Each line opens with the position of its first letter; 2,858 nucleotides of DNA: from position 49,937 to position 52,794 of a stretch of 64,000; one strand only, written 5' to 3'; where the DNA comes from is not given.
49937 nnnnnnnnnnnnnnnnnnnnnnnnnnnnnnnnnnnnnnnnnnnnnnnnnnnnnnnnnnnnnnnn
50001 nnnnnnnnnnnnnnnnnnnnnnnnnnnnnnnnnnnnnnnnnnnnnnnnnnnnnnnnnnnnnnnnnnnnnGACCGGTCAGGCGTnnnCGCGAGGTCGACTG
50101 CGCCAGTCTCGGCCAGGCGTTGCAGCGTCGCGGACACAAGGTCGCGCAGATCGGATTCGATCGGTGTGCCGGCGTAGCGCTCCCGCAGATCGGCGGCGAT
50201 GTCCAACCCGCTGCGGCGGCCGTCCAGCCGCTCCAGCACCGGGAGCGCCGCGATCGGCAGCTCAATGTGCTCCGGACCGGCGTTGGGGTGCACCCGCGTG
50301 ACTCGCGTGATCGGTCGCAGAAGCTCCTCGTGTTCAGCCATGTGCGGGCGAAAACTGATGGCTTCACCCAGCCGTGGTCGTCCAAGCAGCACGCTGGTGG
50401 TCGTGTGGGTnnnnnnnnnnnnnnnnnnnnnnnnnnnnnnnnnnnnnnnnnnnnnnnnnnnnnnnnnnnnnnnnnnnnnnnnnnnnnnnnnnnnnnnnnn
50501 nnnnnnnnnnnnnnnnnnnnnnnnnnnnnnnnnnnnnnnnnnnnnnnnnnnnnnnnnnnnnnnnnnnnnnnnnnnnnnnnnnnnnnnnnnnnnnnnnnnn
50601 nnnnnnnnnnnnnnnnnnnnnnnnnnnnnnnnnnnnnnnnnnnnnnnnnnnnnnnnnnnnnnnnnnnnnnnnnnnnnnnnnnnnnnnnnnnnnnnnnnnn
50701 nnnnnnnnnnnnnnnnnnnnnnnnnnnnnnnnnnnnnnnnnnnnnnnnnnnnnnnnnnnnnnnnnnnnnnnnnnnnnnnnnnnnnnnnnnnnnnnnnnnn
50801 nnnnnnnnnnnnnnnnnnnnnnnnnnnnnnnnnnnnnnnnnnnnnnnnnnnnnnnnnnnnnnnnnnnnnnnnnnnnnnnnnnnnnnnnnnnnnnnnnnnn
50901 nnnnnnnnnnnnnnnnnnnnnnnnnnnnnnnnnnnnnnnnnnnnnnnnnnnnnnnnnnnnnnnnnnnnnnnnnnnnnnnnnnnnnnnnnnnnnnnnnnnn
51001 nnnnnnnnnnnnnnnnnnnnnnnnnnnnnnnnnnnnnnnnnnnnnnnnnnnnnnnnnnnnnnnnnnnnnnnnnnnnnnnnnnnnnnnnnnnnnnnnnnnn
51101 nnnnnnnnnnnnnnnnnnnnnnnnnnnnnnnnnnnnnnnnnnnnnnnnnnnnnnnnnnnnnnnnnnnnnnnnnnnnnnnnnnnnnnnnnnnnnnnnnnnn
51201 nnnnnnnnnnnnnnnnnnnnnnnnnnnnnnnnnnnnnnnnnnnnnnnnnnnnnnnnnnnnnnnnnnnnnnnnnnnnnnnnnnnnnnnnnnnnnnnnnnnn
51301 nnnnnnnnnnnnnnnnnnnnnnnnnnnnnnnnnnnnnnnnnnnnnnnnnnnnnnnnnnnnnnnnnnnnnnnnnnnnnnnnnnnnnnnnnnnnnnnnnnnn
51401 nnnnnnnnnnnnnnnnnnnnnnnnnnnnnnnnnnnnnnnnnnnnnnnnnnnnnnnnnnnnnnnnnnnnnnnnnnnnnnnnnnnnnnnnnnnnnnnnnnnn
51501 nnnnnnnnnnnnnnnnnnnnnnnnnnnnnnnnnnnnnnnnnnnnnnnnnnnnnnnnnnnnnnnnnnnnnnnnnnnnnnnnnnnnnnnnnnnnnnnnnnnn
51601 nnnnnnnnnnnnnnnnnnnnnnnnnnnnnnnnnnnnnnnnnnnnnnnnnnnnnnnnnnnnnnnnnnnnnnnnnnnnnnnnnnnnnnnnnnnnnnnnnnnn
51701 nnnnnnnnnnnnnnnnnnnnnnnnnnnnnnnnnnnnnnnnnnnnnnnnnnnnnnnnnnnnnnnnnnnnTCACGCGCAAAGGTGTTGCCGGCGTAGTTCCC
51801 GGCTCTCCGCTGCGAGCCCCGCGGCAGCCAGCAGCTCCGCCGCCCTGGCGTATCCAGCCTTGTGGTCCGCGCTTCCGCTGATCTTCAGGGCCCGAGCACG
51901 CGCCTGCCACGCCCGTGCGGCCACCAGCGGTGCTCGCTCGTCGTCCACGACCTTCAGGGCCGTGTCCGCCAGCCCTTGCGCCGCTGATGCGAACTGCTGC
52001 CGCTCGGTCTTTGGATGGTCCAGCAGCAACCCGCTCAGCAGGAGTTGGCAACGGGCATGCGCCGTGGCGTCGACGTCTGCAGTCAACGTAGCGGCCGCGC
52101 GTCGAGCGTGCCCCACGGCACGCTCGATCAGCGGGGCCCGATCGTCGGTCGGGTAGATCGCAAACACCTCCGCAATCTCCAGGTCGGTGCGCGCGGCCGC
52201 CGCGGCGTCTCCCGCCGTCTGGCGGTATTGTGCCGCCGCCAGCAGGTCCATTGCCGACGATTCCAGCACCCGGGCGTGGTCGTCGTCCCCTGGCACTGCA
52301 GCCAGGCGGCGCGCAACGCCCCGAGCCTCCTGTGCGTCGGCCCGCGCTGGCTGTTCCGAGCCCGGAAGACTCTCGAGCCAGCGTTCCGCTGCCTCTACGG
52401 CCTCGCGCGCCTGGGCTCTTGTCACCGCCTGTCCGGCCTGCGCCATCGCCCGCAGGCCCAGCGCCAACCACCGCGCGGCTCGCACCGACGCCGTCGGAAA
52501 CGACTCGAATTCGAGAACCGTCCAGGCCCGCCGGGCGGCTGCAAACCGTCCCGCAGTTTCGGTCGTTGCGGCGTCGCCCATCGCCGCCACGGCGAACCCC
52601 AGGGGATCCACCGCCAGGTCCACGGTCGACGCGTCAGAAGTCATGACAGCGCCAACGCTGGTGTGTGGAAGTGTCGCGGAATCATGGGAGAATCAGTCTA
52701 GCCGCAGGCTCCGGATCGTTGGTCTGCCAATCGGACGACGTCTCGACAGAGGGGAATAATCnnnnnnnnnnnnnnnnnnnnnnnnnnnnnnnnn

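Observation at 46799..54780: Candidate tailoring/RiPP-like locus: halogenase-like flavoenzyme fused to a PqqD/RRE-like domain, with coupled helical protein, PhyH dioxygenase, Gfo/Idh/MocA oxidoreductase and an ABC exporter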

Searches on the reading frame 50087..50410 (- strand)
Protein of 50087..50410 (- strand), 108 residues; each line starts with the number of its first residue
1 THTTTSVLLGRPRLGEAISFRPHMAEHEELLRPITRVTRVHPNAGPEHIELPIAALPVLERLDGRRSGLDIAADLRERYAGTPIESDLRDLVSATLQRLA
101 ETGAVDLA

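Call 26: search_protein_families(library=pfam, alignment_id=A2, max_evalue=0.1)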
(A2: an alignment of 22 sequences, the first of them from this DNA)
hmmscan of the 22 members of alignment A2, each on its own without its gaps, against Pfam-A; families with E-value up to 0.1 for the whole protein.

A. member 1, seq(108 aa): 1 family
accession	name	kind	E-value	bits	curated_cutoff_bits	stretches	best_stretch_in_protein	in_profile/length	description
PF05402.18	PqqD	-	0.00017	22.3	23.4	1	57-103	21-65/67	Coenzyme PQQ synthesis protein D (PqqD)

B. families by the number of members that match (of 22 scanned): 7 families
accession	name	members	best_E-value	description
PF05402.18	PqqD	19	0.00017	Coenzyme PQQ synthesis protein D (PqqD)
PF21475.2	PaaA-like_N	3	0.0011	PaaA-like, N-terminal domain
PF21782.3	PKMT_2nd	1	0.0044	PKMT, C-terminal winged helix domain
PF22710.1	SNaCT1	1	0.0095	Short NACHT-associated C-Terminal domain, family 1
PF04368.18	DUF507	1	0.031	Protein of unknown function (DUF507)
PF19895.4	DUF6368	1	0.041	Family of unknown function (DUF6368)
PF03020.21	LEM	1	0.097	LEM domain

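Call 27: search_solved_structures(query=A2, max_evalue=10, show_alignments=3)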
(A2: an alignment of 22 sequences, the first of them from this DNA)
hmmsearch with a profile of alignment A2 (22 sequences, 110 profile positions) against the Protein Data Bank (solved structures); distinct sequences matched with E-value up to 10: 17.
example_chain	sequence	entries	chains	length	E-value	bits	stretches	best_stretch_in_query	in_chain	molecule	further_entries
5sxy_A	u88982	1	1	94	0.00064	22.8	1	46-107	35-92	Bifunctional coenzyme PQQ synthesis protein C/D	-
8hkr_A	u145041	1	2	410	0.0017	21.5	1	52-108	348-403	Protein lysine methyltransferase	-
5vrd_D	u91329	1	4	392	0.0072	19.4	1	47-107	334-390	Bifunctional coenzyme PQQ synthesis protein C/D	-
3g2b_A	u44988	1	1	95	0.011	18.8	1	49-97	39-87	Coenzyme PQQ synthesis protein D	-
5m32_f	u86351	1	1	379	0.15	15.2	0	61-108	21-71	26S protease regulatory subunit 10B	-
5vgz_E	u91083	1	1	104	0.16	15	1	61-108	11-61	26S proteasome regulatory subunit 10B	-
12bm_E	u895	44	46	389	0.17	15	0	61-108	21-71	26S protease regulatory subunit 10B | 26S proteasome regulatory subunit 10B | RPT4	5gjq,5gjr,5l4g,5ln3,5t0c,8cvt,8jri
5vfp_E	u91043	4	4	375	0.17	15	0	61-108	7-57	26S proteasome regulatory subunit 10B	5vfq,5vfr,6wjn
5vhf_E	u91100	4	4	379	0.17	15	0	61-108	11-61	26S proteasome regulatory subunit 10B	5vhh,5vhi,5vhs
22mm_E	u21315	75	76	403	0.2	14.8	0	61-108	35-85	Proteasome 26S subunit, ATPase 6 | 26S protease regulatory subunit 10B | 26S proteasome regulatory subunit 10B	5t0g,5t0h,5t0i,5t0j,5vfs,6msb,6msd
9szv_E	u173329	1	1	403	0.2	14.8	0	61-108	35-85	26S proteasome regulatory subunit 10B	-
6epc_L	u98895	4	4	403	0.21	14.7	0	61-108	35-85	Proteasome 26S subunit, ATPase 6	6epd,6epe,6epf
5doo_A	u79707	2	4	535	0.42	13.7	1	51-85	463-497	protein lysine methyltransferase 2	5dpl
3h5o_A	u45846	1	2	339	0.67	13.1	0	30-66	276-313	Transcriptional regulator GntR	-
7bqq_A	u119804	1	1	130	0.77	12.9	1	59-92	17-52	Gogy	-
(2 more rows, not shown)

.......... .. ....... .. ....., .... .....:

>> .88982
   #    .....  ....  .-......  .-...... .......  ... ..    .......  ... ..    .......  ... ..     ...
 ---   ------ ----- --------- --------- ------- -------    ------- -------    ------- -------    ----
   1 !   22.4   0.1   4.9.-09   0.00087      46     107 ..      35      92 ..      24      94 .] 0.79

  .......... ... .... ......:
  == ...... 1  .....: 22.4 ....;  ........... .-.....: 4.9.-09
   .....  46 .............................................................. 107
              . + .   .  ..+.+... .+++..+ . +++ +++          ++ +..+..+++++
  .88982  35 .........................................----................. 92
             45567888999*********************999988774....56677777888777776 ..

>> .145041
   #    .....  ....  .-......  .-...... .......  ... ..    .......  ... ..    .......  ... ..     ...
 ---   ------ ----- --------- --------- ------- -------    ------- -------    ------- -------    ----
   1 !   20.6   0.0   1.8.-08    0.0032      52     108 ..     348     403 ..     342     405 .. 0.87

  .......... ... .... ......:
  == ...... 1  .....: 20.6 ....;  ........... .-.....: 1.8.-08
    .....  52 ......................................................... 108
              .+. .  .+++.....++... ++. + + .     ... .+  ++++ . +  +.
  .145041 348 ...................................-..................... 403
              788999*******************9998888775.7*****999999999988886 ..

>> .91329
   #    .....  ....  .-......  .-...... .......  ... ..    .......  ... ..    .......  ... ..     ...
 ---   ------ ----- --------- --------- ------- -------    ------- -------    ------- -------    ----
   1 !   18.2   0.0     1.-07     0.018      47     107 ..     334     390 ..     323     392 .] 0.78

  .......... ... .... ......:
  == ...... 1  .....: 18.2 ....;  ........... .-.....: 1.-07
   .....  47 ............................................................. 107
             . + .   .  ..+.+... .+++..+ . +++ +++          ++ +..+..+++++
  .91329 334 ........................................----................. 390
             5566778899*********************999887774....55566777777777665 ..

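Call 44: predict_structure(alignment_id=A2)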
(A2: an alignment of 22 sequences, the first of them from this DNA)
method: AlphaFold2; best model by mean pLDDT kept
length: 108 residues; sequences in the alignment: 22
mean_pLDDT: 94.8   pTM: 0.86
mean pLDDT of the five models: 94.8, 94.7, 93.3, 93.0, 93.0
residues with pLDDT >= 90: 98; 70-90: 10; 50-70: 0; < 50: 0
segments of 3 or more residues with pLDDT < 50: none
pLDDT, mean of each block of 10 residues (from residue 1): 91 95 94 96 90 97 97 97 94 97 93
secondary structure, 60 per line:
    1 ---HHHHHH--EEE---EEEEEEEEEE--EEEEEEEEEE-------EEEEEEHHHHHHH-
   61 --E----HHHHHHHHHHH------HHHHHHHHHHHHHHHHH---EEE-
elements in order: H4-9 E12-14 E18-27 E30-39 E47-52 H53-59 H68-78 H85-101 E105-107

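Call 47: fold_search(model_id=the predicted structure, library=pdb)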
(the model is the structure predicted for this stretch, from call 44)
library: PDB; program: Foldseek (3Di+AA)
matches with E <= 10: 725; with E <= 0.001: 0
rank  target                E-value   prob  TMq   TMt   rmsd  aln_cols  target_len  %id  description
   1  8hkr_B                2.4e-03  1.00  0.57  0.18   6.9       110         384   20  Crystal Structure of Histone H3 Lysine 79 (H3K79) Methyltransferase Rv2067c from Mycobacterium tuberculosis (released 2023-10-18)
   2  8hkr_A                3.9e-03  1.00  0.59  0.19   6.1       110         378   18  Crystal Structure of Histone H3 Lysine 79 (H3K79) Methyltransferase Rv2067c from Mycobacterium tuberculosis (released 2023-10-18)
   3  7vzq_A                5.6e-03  1.00  0.55  0.11   4.5       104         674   13  The structure of GdmN V24Y/G157A/R158A/G188R mutant in complex with carbamoyl adenylate intermediate (released 2022-11-16)
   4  7vzu_A                6.7e-03  1.00  0.55  0.11   4.4       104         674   12  The structure of GdmN Y82F mutant (released 2022-11-16)
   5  7vx0_A                7.1e-03  1.00  0.55  0.12   4.4       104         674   12  The structure of GdmN complex with ATP (released 2022-11-16)
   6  7vyj_A                7.6e-03  1.00  0.55  0.11   4.4       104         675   12  The structure of GdmN in complex with carbamoyl adenylate intermediate (released 2022-11-16)
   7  7vzu_B                1.4e-02  1.00  0.55  0.11   4.4       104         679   12  The structure of GdmN Y82F mutant (released 2022-11-16)
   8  7vx0_B                1.4e-02  1.00  0.55  0.11   4.5       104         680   12  The structure of GdmN complex with ATP (released 2022-11-16)
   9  5v1u_B                1.5e-02  1.00  0.53  0.64   5.7        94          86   13  TbiB1 in Complex with the TbiA(beta) Leader Peptide (released 2018-09-05)
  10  7vzy_B                1.8e-02  1.00  0.52  0.11   5.3       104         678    9  The structure of GdmN complex with AMP and 20-O-methyl-19-chloroproansamitocin (released 2022-11-16)
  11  7vzq_B                2.0e-02  1.00  0.55  0.11   4.4       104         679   12  The structure of GdmN V24Y/G157A/R158A/G188R mutant in complex with carbamoyl adenylate intermediate (released 2022-11-16)
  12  7vzz_B                2.1e-02  0.99  0.53  0.11   5.3       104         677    9  The structure of GdmN in complex with the natural tetrahedral intermediate, carbamoyl adenylate, and 20-O-methyl-19-ch (released 2022-11-16)
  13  7vyj_B                2.6e-02  1.00  0.54  0.11   4.5       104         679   13  The structure of GdmN in complex with carbamoyl adenylate intermediate (released 2022-11-16)
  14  9s2t                  3.1e-02  1.00  0.55  0.11   5.3       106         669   11  Carbamoyl transferase NovN involved in Novobiocin biosynthesis (released 2025-07-30)
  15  5cfq_A                1.2e-01  0.23  0.21  0.15   9.0        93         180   15  Crystal structure of anemone STING (Nematostella vectensis) in complex with 2',3' cGAMP, c[G(2',5')pA(3',5')p] (released 2015-08-26)
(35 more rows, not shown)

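Call 84: search_protein_representatives(alignment_id=A2)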
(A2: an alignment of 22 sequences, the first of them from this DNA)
Query: 22 sequences, 110 profile positions. Proteins with E-value up to 0.001 (for the whole library): 29; up to 1e-10: 11; up to 1e-30: 2. The best 29 are listed.
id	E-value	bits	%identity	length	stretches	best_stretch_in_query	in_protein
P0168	3.4e-34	133.2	-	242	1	2-109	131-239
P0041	1.9e-33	130.8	-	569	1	2-109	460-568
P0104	5.0e-28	113.3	-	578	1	2-109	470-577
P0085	4.9e-25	103.7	-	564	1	3-109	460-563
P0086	1.1e-23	99.3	-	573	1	2-109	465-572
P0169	9.7e-21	89.9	-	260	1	5-109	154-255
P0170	4.1e-19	84.6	-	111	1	10-108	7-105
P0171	1.1e-17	80.0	-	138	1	9-109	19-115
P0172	3.8e-15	71.9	-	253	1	3-108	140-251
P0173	6.1e-14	68.0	-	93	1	24-109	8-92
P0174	5.2e-11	58.5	-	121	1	5-80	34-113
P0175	3.9e-10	55.7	-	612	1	5-85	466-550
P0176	2.9e-09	52.9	-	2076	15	55-82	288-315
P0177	2.1e-06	43.7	-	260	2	46-108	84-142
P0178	1.1e-05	41.5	-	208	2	46-109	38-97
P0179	1.3e-05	41.1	-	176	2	49-86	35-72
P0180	1.5e-05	40.9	-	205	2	57-107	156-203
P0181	5.0e-05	39.3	-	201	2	51-109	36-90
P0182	1.0e-04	38.3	-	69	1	56-108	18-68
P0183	1.5e-04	37.7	-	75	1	47-107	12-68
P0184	2.3e-04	37.2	-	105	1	48-109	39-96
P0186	2.8e-04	36.9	-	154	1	49-107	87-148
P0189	7.4e-04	35.5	-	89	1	30-107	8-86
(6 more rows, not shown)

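Call 85: search_protein_families(library=pfam, proteins=[P0177, P0178, P0179, P0180, P0181, P0182, P0183, P0184, P0186, P0189], max_evalue=0.01)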
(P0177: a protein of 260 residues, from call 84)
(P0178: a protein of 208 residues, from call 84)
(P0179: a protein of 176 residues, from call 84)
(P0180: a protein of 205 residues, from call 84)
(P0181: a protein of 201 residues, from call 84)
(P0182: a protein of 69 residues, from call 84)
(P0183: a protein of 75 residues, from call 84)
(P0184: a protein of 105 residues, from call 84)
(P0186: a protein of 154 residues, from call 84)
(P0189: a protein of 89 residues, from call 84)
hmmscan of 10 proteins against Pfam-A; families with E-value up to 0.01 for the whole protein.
P0177 (260 aa): 3 families
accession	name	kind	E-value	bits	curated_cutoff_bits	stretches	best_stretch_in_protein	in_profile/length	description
PF05402.18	PqqD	-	1e-26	93.5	23.4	2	175-235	6-66/67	Coenzyme PQQ synthesis protein D (PqqD)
PF21782.3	PKMT_2nd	-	7.8e-08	33.1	27.8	1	177-222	23-68/98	PKMT, C-terminal winged helix domain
PF20060.4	DUF6459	-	7e-05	23.6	27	0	187-221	10-44/105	Family of unknown function (DUF6459)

P0178 (208 aa): 3 families
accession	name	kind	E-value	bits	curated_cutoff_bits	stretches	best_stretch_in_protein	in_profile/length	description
PF05402.18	PqqD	-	1.5e-29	102.6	23.4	2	137-202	3-67/67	Coenzyme PQQ synthesis protein D (PqqD)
PF16007.11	DUF4777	-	0.0029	18.2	34.4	0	166-202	22-57/66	Domain of unknown function (DUF4777)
PF21782.3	PKMT_2nd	-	0.0057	17.5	27.8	0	151-178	32-59/98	PKMT, C-terminal winged helix domain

P0179 (176 aa): 3 families
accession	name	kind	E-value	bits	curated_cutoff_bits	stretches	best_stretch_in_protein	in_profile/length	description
PF05402.18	PqqD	-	1.6e-28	99.2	23.4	2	100-159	8-67/67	Coenzyme PQQ synthesis protein D (PqqD)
PF21782.3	PKMT_2nd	-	8.6e-05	23.3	27.8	0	102-135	25-58/98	PKMT, C-terminal winged helix domain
PF21284.3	C7_FIM2_N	-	0.0051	16.8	27.1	0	113-121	11-19/24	Complement component C7, FIM2 N-terminal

P0180 (205 aa): 1 family
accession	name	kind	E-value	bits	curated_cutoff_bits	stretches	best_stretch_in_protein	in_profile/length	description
PF05402.18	PqqD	-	1.3e-23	83.5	23.4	2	139-203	4-67/67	Coenzyme PQQ synthesis protein D (PqqD)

P0181 (201 aa): 2 families
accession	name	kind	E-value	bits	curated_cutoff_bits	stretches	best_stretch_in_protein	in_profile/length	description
PF05402.18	PqqD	-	3.7e-27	94.9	23.4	2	27-88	6-67/67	Coenzyme PQQ synthesis protein D (PqqD)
PF21782.3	PKMT_2nd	-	0.0085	16.9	27.8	0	129-174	29-74/98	PKMT, C-terminal winged helix domain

P0182 (69 aa): 1 family
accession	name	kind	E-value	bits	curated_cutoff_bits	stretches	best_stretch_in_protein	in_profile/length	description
PF05402.18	PqqD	-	4.5e-10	40.2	23.4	1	2-67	4-67/67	Coenzyme PQQ synthesis protein D (PqqD)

P0183 (75 aa): 4 families
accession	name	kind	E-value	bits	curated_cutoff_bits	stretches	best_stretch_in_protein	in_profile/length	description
PF05402.18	PqqD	-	3.3e-19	69.4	23.4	1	6-68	3-67/67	Coenzyme PQQ synthesis protein D (PqqD)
PF21782.3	PKMT_2nd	-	0.00081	20.2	27.8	1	13-54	27-68/98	PKMT, C-terminal winged helix domain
PF16007.11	DUF4777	-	0.0011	19.6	34.4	1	32-73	21-62/66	Domain of unknown function (DUF4777)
PF04738.18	Lant_dehydr_N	-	0.0021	16.7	28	1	11-61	139-190/649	Lantibiotic dehydratase, N terminus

P0184 (105 aa): 1 family
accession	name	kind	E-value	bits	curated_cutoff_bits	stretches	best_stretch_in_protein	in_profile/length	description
PF05402.18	PqqD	-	3.6e-12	46.9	23.4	1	31-92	4-65/67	Coenzyme PQQ synthesis protein D (PqqD)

P0186 (154 aa): 2 families
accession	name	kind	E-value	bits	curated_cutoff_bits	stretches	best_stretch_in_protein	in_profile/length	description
PF05402.18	PqqD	-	1.8e-17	63.8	23.4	1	79-148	3-67/67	Coenzyme PQQ synthesis protein D (PqqD)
PF21782.3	PKMT_2nd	-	0.0014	19.4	27.8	1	86-121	27-62/98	PKMT, C-terminal winged helix domain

P0189 (89 aa): 0 families

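Call 107: search_protein_families(library=pfam, proteins=[P0176], max_evalue=0.01)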
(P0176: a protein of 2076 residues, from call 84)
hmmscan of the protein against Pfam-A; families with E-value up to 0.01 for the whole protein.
P0176 (2076 aa): 4 families
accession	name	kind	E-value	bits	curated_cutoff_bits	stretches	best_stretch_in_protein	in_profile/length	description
PF01638.23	HxlR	-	5.3e-18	65.1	20.8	0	649-685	3-39/91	HxlR-like helix-turn-helix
PF19965.4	VMAP-M2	-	1.3e-13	51.6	27.7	0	1929-1983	77-135/214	vWA-MoxR associated protein middle region (VMAP-M) 2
PF19935.4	DUF6398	-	1.6e-13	51.4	27.2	0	473-506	28-61/106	Domain of unknown function (DUF6398)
PF21782.3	PKMT_2nd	-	1e-08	35.9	27.8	0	165-209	33-79/98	PKMT, C-terminal winged helix domain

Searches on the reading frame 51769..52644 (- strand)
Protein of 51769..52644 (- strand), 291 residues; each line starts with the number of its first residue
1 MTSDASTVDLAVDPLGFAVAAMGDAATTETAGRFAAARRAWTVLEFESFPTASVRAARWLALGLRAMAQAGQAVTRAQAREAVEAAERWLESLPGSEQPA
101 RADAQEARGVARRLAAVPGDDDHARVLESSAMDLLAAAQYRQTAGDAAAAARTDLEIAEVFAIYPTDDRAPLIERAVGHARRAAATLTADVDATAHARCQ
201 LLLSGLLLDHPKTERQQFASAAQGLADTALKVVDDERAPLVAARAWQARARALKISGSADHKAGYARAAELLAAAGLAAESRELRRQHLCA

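Call 10: search_protein_families(library=pfam, proteins=[window:51769-52644:-], max_evalue=0.1)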
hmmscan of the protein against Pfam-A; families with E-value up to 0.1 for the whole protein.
window:51769-52644:- (291 aa): 0 families

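Call 11: search_protein_families(library=ncbifam, proteins=[window:51769-52644:-], max_evalue=0.1)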
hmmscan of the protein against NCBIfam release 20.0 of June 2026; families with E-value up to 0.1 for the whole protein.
window:51769-52644:- (291 aa): 0 families

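Call 80: find_homologous_proteins(query=window:51772-52644:-)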
Query window:51772-52644:- (291 aa): 47 proteins with E <= 0.001 among 8000 candidates.
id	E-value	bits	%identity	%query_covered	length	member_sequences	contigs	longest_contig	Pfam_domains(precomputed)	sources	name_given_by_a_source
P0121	7.3e-154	529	93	100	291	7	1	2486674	-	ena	-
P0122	3.3e-144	497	89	99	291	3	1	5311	-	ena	-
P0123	1.6e-140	485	86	100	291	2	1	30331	-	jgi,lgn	-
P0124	2.6e-139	481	84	100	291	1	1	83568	-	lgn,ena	-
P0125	1.3e-135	469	83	100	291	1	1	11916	-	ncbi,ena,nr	ncbi:MAG: hypothetical protein OXG17_10395 [Chloroflexi bacterium]|nr:hypothetical protein [Chlorofl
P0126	3.0e-131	455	81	90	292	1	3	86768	-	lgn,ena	-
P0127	3.8e-131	455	80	100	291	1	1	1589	-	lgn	-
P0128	2.1e-130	452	81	90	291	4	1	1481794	-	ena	-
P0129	6.3e-125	434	81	99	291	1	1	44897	-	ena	-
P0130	2.2e-121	423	78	100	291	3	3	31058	-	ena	-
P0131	1.4e-120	420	78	99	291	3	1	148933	-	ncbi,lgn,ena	-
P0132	5.8e-118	411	74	100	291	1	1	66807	-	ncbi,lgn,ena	-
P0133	1.2e-117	410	76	100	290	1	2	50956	-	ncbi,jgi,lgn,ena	-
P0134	4.4e-117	408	78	97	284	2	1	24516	-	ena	-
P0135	5.4e-116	405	75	100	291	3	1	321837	-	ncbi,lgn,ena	-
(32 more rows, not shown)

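Call 106: search_solved_structures(query=A4, max_evalue=10)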
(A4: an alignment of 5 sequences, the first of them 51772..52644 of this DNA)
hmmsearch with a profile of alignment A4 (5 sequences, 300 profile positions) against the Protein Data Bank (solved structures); distinct sequences matched with E-value up to 10: 0.
